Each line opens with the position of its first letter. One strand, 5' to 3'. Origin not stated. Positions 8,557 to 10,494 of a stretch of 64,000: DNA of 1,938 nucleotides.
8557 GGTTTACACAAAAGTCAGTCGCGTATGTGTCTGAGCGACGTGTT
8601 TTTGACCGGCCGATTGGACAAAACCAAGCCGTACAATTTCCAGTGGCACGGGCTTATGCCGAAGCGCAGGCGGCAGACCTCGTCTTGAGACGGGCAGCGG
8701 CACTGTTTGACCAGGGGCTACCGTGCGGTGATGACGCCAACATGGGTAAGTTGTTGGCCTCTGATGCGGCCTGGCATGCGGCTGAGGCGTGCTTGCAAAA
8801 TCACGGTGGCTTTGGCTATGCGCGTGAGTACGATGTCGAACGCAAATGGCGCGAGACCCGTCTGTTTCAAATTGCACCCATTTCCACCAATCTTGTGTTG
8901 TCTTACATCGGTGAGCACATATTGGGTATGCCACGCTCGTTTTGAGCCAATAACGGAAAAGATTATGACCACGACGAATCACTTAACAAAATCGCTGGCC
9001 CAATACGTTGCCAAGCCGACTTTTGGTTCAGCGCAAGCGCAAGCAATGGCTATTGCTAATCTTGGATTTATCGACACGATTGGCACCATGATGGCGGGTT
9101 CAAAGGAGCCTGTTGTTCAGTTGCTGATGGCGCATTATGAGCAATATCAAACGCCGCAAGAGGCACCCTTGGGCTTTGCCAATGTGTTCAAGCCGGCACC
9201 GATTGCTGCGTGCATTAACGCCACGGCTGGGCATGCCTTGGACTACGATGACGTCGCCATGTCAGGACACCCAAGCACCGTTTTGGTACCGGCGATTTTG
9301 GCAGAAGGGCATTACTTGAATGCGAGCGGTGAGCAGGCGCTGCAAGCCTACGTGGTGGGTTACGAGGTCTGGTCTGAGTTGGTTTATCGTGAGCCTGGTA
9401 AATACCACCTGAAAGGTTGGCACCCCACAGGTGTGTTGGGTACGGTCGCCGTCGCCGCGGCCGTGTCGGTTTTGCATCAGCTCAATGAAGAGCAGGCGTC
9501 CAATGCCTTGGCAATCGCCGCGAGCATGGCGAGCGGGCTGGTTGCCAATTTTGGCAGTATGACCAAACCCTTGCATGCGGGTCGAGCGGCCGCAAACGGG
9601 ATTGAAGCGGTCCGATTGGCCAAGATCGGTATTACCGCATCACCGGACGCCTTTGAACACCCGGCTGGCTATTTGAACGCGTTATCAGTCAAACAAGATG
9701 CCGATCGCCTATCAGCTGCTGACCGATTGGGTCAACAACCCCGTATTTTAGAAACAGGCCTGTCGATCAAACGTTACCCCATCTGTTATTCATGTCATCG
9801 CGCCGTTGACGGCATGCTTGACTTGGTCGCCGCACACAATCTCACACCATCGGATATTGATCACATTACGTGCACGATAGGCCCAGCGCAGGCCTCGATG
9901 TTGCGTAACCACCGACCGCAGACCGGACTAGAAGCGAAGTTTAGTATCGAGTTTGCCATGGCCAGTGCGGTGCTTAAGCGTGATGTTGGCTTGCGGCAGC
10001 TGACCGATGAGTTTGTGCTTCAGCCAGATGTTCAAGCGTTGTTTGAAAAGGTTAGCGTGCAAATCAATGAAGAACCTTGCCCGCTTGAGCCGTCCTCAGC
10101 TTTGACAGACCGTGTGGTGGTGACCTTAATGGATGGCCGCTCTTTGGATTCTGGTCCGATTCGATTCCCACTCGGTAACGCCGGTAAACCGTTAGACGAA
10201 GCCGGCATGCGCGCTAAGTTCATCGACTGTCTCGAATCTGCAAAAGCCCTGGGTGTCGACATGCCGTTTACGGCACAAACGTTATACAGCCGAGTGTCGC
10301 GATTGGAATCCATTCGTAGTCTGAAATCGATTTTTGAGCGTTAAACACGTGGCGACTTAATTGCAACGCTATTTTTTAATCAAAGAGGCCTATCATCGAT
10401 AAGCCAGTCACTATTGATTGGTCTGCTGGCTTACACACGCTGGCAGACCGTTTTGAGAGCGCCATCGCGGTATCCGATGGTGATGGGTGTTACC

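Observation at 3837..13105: GntR-controlled CoA-dependent catabolic cluster of unknown substrate: candidate undescribed branched-acid pathway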

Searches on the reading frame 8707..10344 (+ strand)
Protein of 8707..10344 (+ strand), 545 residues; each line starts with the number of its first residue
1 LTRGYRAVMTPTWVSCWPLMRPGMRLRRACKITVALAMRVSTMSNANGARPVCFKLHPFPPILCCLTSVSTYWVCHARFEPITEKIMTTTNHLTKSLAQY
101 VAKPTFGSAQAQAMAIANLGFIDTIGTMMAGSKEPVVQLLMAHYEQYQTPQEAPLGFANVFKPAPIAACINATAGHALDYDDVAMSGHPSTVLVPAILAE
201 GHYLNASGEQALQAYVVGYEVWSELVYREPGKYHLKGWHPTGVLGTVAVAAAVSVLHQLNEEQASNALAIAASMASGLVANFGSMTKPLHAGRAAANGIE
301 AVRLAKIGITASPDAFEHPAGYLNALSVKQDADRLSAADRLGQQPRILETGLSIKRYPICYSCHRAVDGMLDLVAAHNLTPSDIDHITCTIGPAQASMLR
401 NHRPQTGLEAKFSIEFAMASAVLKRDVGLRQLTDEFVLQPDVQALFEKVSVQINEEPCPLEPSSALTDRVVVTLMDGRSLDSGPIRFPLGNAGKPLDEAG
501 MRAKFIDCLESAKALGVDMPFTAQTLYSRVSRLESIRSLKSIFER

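Call 3: search_protein_families(library=pfam, proteins=[window:8707-10344:+])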
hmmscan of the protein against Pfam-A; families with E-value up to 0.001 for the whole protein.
window:8707-10344:+ (545 aa): 2 families
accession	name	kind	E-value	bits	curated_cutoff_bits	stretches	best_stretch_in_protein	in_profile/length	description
PF03972.19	MmgE_PrpD_N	-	2.3e-51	174.8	32.1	1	96-333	2-242/244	MmgE/PrpD N-terminal domain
PF19305.4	MmgE_PrpD_C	-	2.8e-29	102.6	32.1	1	357-511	1-154/173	MmgE/PrpD C-terminal domain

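Call 4: search_protein_families(library=ncbifam, proteins=[window:8707-10344:+])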
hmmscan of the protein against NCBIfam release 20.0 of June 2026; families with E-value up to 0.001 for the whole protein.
window:8707-10344:+ (545 aa): 3 families
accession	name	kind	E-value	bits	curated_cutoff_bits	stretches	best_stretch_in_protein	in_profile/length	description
NF006943.0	PRK09425.1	equivalog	1.8e-10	40.2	575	1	86-493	8-427/480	bifunctional 2-methylcitrate dehydratase/aconitate hydratase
TIGR02330.1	prpD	equivalog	8.6e-06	24.8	458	1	96-492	6-414/468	2-methylcitrate dehydratase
NF042438.1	PrpD_hiGCgrampos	equivalog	3.6e-05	22.5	950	1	88-326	16-255/499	2-methylcitrate dehydratase PrpD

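Call 14: find_related_loci(query=window:8965-10344:+, collection=genome_contigs, flank=10000)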
Query window:8965-10344:+ (459 aa) in genome_contigs; peptide patterns used: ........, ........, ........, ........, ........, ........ (x = any residue, [..] = any of these).
148 stretches matched a pattern; 115 encode a relative of the query (tblastn E <= 1e-3); the best 80 are kept; 80 distinct loci.
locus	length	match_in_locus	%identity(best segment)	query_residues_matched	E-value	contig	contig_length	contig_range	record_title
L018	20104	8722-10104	98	1-459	0e+0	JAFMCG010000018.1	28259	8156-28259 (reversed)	MAG: Burkholderiaceae bacterium isolate CPBay_Spr15L08_60 NODE_895_length_28259_cov_6.328748, whole genome shotgun seque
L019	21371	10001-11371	75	3-459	0e+0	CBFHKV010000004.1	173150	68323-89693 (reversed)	MAG: Burkholderiaceae bacterium isolate AGTU_278_bin_6_strict genome assembly, contig: AGTU_278_bin_6_strict_c4, whole g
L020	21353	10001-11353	70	7-457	0e+0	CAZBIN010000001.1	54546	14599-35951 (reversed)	MAG TPA_asm: uncultured Orrella sp. isolate SRP192927_co3_262 genome assembly, contig: NODE_971_length_54546_cov_4.28342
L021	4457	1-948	77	142-457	5e-167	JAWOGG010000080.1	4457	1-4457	MAG: Orrella sp. isolate BLK6-3.bin.247 k191_2088506, whole genome shotgun sequence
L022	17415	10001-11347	55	2-456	3e-153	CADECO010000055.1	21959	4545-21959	MAG: uncultured beta proteobacterium isolate Betaproteobacteria sp. RBC075 genome assembly, contig: MAG075_55, whole gen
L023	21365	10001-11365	50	1-454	1e-138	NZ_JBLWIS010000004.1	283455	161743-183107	Advenella sp. RU8 4, whole genome shotgun sequence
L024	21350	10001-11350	50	6-457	6e-136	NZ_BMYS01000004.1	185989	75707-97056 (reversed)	Advenella faeciporci strain KCTC 23732 sequence04, whole genome shotgun sequence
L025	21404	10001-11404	47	5-457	1e-135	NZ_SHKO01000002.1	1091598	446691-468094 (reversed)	Advenella incenata strain DSM 23814 Ga0310505_102, whole genome shotgun sequence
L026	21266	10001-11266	52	5-424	8e-136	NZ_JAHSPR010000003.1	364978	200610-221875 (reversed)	Advenella alkanexedens strain LAM0050 Scaffold3_1, whole genome shotgun sequence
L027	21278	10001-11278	50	1-424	3e-134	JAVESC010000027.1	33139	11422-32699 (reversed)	MAG: Advenella sp. isolate BF1_42 scaffold_2151_c1_biofilm_2017, whole genome shotgun sequence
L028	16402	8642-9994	50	7-456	3e-134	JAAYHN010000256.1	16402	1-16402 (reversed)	MAG: Alcaligenaceae bacterium isolate AS09scLD_384 308294_AS09, whole genome shotgun sequence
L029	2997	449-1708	51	7-424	1e-139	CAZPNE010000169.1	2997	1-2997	MAG TPA_asm: uncultured Advenella sp. isolate binchicken_co173_990 genome assembly, contig: NODE_107755_length_2997_cov_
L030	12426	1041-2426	48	1-457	1e-133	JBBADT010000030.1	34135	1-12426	MAG: Advenella sp. isolate SO_2017_LW2_13 scaffold_2804_c1_LW138R_2017, whole genome shotgun sequence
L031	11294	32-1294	52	5-423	4e-132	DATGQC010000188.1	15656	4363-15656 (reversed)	MAG TPA_asm: Advenella sp. isolate SMAG_U10413 k141_1911382, whole genome shotgun sequence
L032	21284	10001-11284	50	5-430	3e-132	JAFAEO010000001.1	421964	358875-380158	MAG: Proteobacteria bacterium isolate OH_SBlB_131 k127_1123146, whole genome shotgun sequence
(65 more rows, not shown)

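Call 18: search_solved_structures(query=window:8965-10344:+, max_evalue=0.001)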
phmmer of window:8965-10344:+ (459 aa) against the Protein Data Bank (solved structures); distinct sequences matched with E-value up to 0.001: 10.
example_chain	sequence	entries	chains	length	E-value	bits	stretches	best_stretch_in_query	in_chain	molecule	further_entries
2hp0_A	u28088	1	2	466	1.1e-60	208.9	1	7-423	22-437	IDS-epimerase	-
2hp3_A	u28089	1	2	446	1.9e-60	208.2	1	9-423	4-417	IDS-epimerase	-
7bra_A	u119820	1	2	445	1.9e-48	168.7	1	22-418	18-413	Bacillus subtilis IRG1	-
7e9d_A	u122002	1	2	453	4.2e-47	164.2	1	8-418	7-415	IRG1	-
12vt_A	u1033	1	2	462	4.1e-30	108.3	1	32-448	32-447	Cis-aconitate decarboxylase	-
12ux_A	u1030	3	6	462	1.1e-29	106.9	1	32-448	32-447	Cis-aconitate decarboxylase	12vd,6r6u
12vw_A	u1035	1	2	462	7.2e-29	104.2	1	32-448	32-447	Cis-aconitate decarboxylase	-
7br9_A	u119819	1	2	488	1.4e-28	103.2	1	36-450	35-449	Cis-aconitate decarboxylase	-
12vq_A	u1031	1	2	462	1.8e-28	102.9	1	32-448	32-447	Cis-aconitate decarboxylase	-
6r6t_A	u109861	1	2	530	1.8e-28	102.8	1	36-450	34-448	Cis-aconitate decarboxylase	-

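Call 35: search_dna_similar(query=window:8965-10344:+, collection=plasmids, mode=protein, max_rows=15)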
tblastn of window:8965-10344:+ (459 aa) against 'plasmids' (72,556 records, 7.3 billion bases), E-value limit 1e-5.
Records with a match: 623; places in all: 856; records where one place covers at least 80% of the query: 461.
Best place of each record, by identity: <60% 623.
By first word of the organism name: Rhizobium 109; Sinorhizobium 85; Agrobacterium 49; Pseudosulfitobacter 33; Paracoccus 20; Azospirillum 20; Pantoea 19; Paraburkholderia 15; Burkholderia 15; Leisingera 14; and 93 more.
By predicted mobility (MOB-suite, as given by PLSDB): non-mobilizable 339; conjugative 151; mobilizable 133.
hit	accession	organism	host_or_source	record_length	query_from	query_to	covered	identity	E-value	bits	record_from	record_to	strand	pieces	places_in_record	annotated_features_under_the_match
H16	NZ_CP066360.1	Sinorhizobium meliloti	Medicago lupulina L.,nodules of ...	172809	7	422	91%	47.1%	9e-97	326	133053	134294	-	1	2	MmgE/PrpD family protein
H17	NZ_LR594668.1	Variovorax sp. SRS16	linuron-contaminated soil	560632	7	435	93%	45.2%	3e-87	298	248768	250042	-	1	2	MmgE/PrpD family protein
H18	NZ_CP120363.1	Chelativorans sp. AA-79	single cell,petroleum contaminated soil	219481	3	456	99%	39.7%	3e-82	284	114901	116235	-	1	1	MmgE/PrpD family protein | tripartite tricarboxylate transporter permease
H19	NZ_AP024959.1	Paraburkholderia terrae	-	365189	7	423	91%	43.1%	3e-89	304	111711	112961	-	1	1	MmgE/PrpD family protein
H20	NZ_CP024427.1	Paracoccus yeei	Homo sapiens,single cell,skin swab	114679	26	423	87%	42.1%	3e-61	223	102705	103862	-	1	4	MmgE/PrpD family protein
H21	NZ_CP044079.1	Paracoccus yeei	Homo sapiens,clinical isolate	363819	26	423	87%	42.1%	1e-60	221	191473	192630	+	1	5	MmgE/PrpD family protein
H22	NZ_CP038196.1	Paracoccus versutus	single cell,soil adjacent to the roots ...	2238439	5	456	98%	36.5%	1e-72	256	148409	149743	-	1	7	none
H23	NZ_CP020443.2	Paracoccus yeei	Homo sapiens,Urine suprapubic aspirate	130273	26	423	87%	41.3%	9e-61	221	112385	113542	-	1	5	MmgE/PrpD family protein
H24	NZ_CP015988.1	Sphingobium sp. EP60837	cell culture,soil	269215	7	451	97%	36.6%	2e-77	270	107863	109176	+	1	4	MmgE/PrpD family protein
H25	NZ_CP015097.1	Salipiger abyssi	single cell,marine seawater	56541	7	423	91%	38.9%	3e-60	220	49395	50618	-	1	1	MmgE/PrpD family protein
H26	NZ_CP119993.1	Halomarina sp. PSR21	cell culture,saline soil from Tarim ...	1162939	11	457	97%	35.9%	2e-62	226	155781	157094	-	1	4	record has no annotation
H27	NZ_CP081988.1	Shinella oryzae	cell culture,rhizosphere soil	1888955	3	458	99%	34.8%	2e-51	194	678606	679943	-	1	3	none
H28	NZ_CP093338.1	Shinella sp. H4-D48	whole organism,grassland soil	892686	3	458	99%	34.8%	3e-48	185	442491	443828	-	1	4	MmgE/PrpD family protein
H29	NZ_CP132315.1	Shinella oryzae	Homo sapiens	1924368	3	458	99%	34.6%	9e-51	192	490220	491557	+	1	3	none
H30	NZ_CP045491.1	Natronorubrum aibiense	single cell,Xinjiang Aibi Salt Lake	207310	4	447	97%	35.5%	1e-51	195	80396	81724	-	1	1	MmgE/PrpD family protein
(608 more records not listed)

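Call 43: get_annotated_region(hit=H16, flank=8000)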
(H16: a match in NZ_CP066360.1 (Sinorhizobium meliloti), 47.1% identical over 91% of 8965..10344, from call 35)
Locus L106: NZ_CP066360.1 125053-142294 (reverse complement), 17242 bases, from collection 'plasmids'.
description: Sinorhizobium meliloti strain AK76 plasmid pAK76, complete sequence
organism: Sinorhizobium meliloti (NCBI taxid 382)
taxonomy: Bacteria; Pseudomonadota; Alphaproteobacteria; Hyphomicrobiales; Rhizobiaceae; Sinorhizobium; Sinorhizobium meliloti
host: -; source: Medicago lupulina L.,nodules of Medicago lupulina L.; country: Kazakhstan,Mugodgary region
typing (MOB-suite, as given by PLSDB): conjugative; replicon rep_cluster_546; relaxase MOBP; mating-pair formation MPF_T
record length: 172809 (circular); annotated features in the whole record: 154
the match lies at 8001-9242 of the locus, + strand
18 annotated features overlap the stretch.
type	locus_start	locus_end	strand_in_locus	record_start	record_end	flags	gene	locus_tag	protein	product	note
CDS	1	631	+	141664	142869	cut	-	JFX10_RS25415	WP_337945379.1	arabinose transporter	GO:0055085 - transmembrane transport [Evidence IEA]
CDS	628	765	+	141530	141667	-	-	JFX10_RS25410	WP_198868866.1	hypothetical protein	-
CDS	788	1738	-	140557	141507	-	-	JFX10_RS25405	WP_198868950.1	SMP-30/gluconolactonase/LRE family protein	-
CDS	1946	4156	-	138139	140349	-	paoC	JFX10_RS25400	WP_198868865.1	aldehyde oxidoreductase molybdenum-binding subunit PaoC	-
CDS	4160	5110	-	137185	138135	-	-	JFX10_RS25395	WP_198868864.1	xanthine dehydrogenase family protein subunit M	-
CDS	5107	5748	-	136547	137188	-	paoA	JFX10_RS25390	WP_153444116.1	aldehyde dehydrogenase iron-sulfur subunit PaoA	-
CDS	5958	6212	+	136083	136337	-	-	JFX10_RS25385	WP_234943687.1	hypothetical protein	-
CDS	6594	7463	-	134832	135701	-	-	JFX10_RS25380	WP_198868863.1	IclR family transcriptional regulator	GO:0006355 - regulation of DNA-templated transcription [Evidence IEA]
CDS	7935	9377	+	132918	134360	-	-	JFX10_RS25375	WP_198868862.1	MmgE/PrpD family protein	-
CDS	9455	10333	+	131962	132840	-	-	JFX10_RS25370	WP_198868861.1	3-keto-5-aminohexanoate cleavage protein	-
CDS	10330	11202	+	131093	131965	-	-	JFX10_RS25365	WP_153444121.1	carbon-nitrogen hydrolase family protein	-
CDS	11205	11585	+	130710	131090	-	-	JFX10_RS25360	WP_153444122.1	cupin domain-containing protein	-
CDS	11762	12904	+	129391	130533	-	-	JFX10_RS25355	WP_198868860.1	Re/Si-specific NAD(P)(+) transhydrogenase subunit alpha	GO:1902600 - proton transmembrane transport [Evidence IEA]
CDS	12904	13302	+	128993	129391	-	-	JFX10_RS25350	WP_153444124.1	proton-translocating transhydrogenase family protein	-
CDS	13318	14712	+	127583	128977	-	-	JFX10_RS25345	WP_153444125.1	NAD(P)(+) transhydrogenase (Re/Si-specific) subunit beta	-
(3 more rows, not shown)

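Call 44: get_annotated_region(hit=H17, flank=8000)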
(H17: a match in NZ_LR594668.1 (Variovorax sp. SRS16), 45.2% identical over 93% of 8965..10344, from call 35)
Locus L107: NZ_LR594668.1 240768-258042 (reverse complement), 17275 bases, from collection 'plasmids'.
description: Variovorax sp. SRS16 plasmid 3
organism: Variovorax sp. SRS16 (NCBI taxid 282217)
taxonomy: Bacteria; Pseudomonadota; Betaproteobacteria; Burkholderiales; Comamonadaceae; Variovorax; Variovorax sp. SRS16
host: -; source: linuron-contaminated soil; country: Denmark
typing (MOB-suite, as given by PLSDB): non-mobilizable
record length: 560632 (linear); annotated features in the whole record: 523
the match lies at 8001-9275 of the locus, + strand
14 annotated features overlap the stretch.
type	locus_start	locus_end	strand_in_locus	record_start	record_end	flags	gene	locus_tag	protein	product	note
CDS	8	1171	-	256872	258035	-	-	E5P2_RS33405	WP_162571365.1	CaiB/BaiF CoA-transferase family protein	-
CDS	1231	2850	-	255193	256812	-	-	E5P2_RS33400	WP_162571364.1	AMP-binding protein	-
CDS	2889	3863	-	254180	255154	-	-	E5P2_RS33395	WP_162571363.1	tripartite tricarboxylate transporter substrate binding protein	-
CDS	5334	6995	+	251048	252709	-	-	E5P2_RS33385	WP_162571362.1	thiamine pyrophosphate-binding protein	-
CDS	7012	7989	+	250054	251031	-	-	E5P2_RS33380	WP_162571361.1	hydroxymethylglutaryl-CoA lyase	-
CDS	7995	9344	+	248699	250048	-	-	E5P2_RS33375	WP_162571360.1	MmgE/PrpD family protein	-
CDS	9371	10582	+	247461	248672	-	-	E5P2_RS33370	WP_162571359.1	acyl-CoA dehydrogenase family protein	-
CDS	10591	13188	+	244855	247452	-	-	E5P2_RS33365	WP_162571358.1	CoA transferase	-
CDS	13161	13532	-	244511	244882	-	-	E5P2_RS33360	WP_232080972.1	acyl dehydratase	-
CDS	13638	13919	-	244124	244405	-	-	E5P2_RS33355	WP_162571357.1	MaoC family dehydratase N-terminal domain-containing protein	-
CDS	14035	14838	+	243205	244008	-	-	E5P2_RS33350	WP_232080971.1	SDR family oxidoreductase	-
CDS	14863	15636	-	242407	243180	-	-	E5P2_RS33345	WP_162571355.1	glutaredoxin domain-containing protein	-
CDS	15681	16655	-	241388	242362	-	-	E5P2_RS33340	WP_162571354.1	tripartite tricarboxylate transporter substrate binding protein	-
CDS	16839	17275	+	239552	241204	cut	-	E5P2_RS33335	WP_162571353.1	thiamine pyrophosphate-binding protein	-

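Call 45: get_annotated_region(hit=H19, flank=8000)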
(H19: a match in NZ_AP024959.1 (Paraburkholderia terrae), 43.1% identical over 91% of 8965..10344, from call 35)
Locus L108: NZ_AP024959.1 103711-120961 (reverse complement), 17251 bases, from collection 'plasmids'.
description: Paraburkholderia terrae strain KU-64 plasmid pPT365, complete sequence
organism: Paraburkholderia terrae (NCBI taxid 311230)
taxonomy: Bacteria; Pseudomonadota; Betaproteobacteria; Burkholderiales; Burkholderiaceae; Paraburkholderia; Paraburkholderia terrae
host: -; source: -; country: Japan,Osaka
typing (MOB-suite, as given by PLSDB): non-mobilizable; mating-pair formation MPF_F
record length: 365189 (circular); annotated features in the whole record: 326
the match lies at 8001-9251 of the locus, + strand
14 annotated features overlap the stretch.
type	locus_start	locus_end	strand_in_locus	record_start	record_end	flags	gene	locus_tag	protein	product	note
CDS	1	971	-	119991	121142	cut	-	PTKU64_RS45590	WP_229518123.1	CaiB/BaiF CoA-transferase family protein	-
CDS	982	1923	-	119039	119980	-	-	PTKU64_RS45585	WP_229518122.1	hydroxymethylglutaryl-CoA lyase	-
CDS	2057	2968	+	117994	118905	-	-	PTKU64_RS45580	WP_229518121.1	LysR family transcriptional regulator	-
CDS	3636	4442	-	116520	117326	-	-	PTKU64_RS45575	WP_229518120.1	IclR family transcriptional regulator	GO:0006355 - regulation of DNA-templated transcription [Evidence IEA]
CDS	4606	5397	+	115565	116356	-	-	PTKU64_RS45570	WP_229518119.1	enoyl-CoA hydratase-related protein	-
CDS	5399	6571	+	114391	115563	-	-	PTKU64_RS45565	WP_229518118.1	CoA transferase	-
CDS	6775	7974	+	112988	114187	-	-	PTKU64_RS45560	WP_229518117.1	acyl-CoA dehydrogenase family protein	-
CDS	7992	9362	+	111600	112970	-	-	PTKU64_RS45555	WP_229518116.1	MmgE/PrpD family protein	-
CDS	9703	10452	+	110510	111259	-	-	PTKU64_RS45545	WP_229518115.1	electron transfer flavoprotein subunit beta/FixA family protein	-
CDS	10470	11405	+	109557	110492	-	-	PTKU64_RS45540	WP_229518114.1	FAD-binding protein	-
CDS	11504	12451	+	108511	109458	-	-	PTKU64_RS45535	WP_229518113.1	hydroxymethylglutaryl-CoA lyase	-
CDS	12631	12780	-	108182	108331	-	-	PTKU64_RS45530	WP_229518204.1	hypothetical protein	-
CDS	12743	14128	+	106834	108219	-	-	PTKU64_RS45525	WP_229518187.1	MFS transporter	GO:0055085 - transmembrane transport [Evidence IEA]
CDS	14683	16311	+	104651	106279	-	-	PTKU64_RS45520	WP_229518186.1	electron transfer flavoprotein-ubiquinone oxidoreductase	GO:0022900 - electron transport chain [Evidence IEA]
